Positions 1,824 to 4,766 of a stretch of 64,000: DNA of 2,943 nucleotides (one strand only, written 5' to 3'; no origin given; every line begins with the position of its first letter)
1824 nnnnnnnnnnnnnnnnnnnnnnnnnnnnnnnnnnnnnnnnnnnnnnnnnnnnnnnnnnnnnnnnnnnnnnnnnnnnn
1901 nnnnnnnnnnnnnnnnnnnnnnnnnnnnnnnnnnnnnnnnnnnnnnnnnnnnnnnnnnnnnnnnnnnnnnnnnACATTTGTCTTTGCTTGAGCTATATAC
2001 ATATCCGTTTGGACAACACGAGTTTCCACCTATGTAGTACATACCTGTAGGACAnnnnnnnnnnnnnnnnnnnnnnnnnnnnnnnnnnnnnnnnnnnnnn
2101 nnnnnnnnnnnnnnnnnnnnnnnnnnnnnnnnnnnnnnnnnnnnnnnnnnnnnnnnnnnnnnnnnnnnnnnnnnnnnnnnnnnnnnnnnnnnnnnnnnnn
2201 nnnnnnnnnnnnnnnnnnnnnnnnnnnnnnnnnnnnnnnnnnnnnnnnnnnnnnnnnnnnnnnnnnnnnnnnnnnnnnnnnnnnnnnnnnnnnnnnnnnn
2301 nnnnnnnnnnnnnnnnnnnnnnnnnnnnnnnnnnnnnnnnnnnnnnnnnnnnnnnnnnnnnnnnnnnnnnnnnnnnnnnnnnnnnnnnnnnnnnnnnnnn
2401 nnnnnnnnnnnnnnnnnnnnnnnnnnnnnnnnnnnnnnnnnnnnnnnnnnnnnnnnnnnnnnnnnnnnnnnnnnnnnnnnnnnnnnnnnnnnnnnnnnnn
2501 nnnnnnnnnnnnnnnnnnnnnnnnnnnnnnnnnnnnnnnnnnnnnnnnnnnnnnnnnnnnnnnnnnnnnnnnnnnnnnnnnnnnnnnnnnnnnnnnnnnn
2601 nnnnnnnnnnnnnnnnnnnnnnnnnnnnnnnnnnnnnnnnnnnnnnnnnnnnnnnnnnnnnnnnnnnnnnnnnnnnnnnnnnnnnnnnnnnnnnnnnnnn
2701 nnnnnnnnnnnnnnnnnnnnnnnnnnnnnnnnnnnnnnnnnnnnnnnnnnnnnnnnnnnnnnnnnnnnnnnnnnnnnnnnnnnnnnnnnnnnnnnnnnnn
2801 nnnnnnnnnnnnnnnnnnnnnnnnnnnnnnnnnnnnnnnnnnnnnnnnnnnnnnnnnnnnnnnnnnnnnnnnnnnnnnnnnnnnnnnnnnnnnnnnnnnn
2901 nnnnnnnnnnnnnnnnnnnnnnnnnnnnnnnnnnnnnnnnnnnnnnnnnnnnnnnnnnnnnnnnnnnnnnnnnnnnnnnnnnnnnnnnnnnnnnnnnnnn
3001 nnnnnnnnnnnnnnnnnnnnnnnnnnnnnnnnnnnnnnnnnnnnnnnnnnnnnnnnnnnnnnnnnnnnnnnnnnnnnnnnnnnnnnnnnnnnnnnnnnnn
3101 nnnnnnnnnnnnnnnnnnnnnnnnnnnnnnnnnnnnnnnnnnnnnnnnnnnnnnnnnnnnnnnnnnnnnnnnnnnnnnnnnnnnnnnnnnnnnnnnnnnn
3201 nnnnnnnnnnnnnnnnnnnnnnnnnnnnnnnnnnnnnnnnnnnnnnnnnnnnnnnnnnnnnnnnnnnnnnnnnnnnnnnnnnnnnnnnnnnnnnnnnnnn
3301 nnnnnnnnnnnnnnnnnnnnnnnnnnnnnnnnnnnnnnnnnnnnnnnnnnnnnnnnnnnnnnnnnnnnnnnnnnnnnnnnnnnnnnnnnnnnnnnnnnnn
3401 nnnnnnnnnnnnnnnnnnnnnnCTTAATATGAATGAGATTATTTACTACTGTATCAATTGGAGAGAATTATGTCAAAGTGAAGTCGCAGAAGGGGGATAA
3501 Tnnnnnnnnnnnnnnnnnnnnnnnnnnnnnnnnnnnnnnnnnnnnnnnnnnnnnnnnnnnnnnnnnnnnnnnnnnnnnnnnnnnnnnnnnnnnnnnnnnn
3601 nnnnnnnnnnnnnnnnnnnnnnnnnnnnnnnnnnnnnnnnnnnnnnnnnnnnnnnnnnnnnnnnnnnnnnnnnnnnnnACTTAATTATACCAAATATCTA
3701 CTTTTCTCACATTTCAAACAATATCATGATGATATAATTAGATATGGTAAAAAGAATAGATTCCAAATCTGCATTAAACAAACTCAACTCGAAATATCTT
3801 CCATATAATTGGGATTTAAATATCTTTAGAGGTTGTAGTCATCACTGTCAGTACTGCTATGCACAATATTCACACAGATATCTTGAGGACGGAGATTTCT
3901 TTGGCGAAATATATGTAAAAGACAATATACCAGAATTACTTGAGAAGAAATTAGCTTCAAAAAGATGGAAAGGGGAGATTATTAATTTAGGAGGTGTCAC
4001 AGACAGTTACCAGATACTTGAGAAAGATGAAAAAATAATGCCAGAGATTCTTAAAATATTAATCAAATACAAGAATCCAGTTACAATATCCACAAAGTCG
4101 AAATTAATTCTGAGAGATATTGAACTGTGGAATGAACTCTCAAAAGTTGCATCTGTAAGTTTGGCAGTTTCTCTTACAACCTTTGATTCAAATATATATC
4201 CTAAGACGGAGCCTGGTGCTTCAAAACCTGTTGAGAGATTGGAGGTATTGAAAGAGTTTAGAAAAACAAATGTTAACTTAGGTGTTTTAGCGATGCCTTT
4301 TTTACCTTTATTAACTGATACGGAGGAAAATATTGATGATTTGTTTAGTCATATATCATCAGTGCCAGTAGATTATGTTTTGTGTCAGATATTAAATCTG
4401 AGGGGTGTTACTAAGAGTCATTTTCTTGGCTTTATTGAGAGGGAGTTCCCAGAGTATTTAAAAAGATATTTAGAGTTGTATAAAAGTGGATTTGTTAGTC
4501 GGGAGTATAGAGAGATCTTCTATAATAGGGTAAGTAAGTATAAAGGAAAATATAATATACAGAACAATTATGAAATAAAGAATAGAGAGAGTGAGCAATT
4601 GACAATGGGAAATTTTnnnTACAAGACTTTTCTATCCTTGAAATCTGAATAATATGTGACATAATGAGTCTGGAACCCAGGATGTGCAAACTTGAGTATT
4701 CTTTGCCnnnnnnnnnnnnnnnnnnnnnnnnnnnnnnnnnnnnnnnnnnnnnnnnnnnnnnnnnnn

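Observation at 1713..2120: Repeated Cys-rich C-terminal modules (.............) separated by Ser/Gly linker in both surface paralogs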

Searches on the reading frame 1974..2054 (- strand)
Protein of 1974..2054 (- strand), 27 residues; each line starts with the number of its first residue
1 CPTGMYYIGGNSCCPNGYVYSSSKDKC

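Call 75: search_solved_structures(query=A9, max_evalue=10, show_alignments=5)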
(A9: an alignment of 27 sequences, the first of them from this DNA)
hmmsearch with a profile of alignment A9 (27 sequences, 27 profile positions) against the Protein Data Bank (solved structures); distinct sequences matched with E-value up to 10: 3.
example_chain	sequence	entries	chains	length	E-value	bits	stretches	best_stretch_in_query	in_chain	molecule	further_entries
3o8e_B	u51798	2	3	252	1.9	11.7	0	1-10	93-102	Membrane cofactor protein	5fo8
1vvc_A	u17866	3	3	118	2.6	11.3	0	14-27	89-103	VACCINIA VIRUS COMPLEMENT CONTROL PROTEIN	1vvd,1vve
1ckl_A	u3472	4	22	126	2.7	11.2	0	1-10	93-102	PROTEIN (CD46) | Membrane cofactor protein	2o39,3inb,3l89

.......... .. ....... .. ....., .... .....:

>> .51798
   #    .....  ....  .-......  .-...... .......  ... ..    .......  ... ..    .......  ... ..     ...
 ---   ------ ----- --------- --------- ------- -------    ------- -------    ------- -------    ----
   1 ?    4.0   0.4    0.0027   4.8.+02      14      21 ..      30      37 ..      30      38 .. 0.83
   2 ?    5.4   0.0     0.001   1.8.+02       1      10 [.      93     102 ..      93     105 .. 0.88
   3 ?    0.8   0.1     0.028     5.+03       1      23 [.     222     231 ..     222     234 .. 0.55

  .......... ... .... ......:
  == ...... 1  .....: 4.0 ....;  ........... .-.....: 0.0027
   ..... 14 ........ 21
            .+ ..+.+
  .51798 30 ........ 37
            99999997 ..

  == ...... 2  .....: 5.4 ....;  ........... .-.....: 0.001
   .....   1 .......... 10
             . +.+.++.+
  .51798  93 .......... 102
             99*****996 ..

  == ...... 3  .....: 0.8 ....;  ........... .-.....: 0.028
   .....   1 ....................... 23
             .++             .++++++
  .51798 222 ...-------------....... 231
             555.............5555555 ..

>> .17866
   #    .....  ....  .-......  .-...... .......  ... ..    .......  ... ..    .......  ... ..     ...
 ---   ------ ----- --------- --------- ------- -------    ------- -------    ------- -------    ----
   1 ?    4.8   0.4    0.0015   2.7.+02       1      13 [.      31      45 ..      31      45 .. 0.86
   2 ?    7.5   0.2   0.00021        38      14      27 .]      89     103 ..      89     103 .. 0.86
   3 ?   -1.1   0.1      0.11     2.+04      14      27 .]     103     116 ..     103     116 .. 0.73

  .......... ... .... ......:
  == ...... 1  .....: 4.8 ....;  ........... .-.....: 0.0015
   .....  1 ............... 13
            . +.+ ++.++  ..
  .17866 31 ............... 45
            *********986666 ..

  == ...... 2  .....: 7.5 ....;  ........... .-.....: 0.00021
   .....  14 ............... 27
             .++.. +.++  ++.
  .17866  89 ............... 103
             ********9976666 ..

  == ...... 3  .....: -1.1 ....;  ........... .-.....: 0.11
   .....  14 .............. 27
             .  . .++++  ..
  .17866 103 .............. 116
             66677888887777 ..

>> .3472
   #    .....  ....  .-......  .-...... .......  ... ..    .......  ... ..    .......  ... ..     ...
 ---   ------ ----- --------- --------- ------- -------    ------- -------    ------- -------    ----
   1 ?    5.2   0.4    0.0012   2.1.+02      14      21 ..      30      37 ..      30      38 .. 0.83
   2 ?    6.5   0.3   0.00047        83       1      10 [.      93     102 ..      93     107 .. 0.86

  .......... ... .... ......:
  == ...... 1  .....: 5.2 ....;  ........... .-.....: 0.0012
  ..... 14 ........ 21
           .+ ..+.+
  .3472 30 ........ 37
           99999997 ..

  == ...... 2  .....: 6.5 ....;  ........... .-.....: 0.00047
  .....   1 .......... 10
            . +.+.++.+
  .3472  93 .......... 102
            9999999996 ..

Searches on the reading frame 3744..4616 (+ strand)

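Call 4: search_protein_families(library=pfam, proteins=[window:3744-4616:+], max_evalue=0.1)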
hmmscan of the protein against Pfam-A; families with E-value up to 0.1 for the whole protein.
window:3744-4616:+ (291 aa): 3 families
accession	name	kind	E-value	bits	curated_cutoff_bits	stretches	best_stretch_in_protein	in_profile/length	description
PF04055.27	Radical_SAM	-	2.3e-13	51.1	29.5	1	26-198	2-163/166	Radical SAM superfamily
PF20903.3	SPL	-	0.013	14.8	27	0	25-42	81-98/338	Spore photoproduct lyase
PF13353.11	Fer4_12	-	0.024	15.4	22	1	28-65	12-47/137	4Fe-4S single cluster domain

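Call 9: search_protein_families(library=ncbifam, proteins=[window:3744-4616:+], max_evalue=0.1)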
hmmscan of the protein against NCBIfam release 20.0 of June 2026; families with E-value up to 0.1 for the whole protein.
window:3744-4616:+ (291 aa): 11 families
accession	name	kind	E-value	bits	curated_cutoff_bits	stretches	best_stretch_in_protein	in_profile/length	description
NF038135.1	rSAM_Rv2578c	equivalog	9.6e-69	231.8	430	1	4-272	42-316/317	Rv2578c family radical SAM protein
NF038136.1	rSAM_Rv_intein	exception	3.3e-60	204.5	700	2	38-265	335-566/574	intein-containing Rv2578c family radical SAM protein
NF033668.1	rSAM_PA0069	hypoth_equivalog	1.6e-55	188.5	360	1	5-277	41-315/348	PA0069 family radical SAM protein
TIGR04470.1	rSAM_mob_pairB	equivalog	2.8e-27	95.8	410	1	3-271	2-253/285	radical SAM mobile pair protein B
TIGR04070.1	photo_TT_lyase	equivalog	0.0024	16.9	400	1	22-206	78-252/338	spore photoproduct lyase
NF050035.1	rSAM_WgK_link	exception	0.0072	15.4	650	1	19-204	7-168/367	radical SAM/SPASM peptide maturase WgkB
NF048010.1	SfplDhtActHpsHDes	equivalog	0.011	14.6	430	0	166-229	210-275/298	(2S)-3-sulfopropanediol dehydratase activating enzyme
TIGR02491.1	NrdG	equivalog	0.014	15.4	126.1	1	29-52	23-46/154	anaerobic ribonucleoside-triphosphate reductase activating protein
NF038283.1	viperin_w_prok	equivalog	0.023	13.9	180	1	27-84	8-62/281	viperin family antiviral radical SAM protein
NF008335.0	PRK11121.1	equivalog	0.032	14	199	1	29-70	24-64/154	anaerobic ribonucleoside-triphosphate reductase-activating protein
TIGR04471.1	rSAM_mob_pairA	equivalog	0.094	12.2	355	0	24-61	9-47/220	radical SAM mobile pair protein A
